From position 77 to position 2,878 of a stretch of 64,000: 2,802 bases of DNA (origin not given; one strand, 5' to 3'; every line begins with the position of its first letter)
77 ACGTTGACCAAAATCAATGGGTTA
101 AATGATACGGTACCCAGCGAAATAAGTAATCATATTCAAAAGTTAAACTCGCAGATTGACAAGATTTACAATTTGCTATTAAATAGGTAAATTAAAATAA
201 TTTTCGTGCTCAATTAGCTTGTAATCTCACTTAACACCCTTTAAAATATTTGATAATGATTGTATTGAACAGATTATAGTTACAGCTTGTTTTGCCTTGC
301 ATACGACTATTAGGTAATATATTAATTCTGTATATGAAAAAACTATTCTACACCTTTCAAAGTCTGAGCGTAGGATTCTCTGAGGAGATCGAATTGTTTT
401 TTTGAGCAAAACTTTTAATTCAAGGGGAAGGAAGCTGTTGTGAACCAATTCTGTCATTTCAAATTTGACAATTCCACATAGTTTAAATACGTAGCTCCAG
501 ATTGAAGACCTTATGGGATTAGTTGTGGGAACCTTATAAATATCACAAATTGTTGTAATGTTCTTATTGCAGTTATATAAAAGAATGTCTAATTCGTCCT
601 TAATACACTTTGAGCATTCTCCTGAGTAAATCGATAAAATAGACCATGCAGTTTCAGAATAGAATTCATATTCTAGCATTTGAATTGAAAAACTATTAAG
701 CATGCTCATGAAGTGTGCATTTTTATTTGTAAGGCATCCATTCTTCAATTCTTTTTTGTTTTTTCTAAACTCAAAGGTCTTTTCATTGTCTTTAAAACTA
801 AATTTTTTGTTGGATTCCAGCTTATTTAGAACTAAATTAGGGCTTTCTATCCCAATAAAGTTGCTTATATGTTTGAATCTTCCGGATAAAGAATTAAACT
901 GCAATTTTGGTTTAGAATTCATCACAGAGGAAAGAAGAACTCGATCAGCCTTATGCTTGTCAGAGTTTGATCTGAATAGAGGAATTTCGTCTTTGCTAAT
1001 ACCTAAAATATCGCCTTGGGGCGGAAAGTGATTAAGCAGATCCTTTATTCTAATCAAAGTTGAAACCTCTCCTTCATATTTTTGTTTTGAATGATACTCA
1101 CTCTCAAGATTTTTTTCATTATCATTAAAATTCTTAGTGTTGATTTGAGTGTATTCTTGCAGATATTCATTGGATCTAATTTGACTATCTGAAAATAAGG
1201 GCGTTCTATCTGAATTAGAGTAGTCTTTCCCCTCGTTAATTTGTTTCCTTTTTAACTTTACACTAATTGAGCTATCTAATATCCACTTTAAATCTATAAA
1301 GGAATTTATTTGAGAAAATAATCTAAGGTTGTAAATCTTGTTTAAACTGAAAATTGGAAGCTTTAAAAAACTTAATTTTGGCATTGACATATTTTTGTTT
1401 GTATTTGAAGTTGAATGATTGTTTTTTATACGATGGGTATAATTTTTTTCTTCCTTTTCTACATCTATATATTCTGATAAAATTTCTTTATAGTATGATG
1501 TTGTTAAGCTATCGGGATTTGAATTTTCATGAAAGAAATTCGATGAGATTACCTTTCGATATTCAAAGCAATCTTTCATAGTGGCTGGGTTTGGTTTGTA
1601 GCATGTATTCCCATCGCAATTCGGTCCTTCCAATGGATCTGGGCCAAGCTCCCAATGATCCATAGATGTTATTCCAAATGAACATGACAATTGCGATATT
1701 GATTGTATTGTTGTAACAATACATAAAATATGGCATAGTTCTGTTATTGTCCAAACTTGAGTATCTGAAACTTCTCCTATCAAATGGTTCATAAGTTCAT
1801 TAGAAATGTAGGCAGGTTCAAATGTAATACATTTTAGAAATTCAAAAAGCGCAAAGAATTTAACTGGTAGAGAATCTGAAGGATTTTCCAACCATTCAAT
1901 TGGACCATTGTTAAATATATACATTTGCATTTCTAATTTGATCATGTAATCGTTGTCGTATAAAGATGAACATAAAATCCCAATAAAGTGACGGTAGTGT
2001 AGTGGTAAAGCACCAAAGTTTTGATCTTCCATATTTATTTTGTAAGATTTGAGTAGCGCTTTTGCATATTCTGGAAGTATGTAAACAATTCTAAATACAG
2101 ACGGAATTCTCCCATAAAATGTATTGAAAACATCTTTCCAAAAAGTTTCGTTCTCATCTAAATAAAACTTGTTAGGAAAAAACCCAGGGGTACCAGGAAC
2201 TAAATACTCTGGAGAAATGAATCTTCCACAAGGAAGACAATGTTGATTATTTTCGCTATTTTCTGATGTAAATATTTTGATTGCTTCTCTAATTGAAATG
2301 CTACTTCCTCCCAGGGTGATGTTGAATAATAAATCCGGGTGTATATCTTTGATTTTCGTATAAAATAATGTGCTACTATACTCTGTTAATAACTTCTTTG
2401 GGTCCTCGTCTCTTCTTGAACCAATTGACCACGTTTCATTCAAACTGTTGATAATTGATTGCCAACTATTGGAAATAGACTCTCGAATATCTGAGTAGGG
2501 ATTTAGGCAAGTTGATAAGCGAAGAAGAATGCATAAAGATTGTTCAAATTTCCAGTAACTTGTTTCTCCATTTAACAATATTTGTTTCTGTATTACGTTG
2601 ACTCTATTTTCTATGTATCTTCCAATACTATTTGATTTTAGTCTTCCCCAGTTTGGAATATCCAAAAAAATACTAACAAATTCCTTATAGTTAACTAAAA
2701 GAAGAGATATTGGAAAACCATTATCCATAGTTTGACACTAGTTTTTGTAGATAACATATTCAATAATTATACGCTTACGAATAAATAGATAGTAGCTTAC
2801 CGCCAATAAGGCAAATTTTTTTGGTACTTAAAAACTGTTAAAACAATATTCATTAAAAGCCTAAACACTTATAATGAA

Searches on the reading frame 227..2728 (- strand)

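Call 54: search_protein_families(library=pfam, proteins=[window:227-2728:-], max_evalue=0.001)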
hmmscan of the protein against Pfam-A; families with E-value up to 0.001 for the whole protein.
window:227-2728:- (833 aa): 1 family
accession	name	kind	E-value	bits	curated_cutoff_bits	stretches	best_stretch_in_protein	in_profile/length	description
PF04636.18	PA26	-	1.1e-28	100.9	29.4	2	204-441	31-251/445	PA26 p53-induced protein (sestrin)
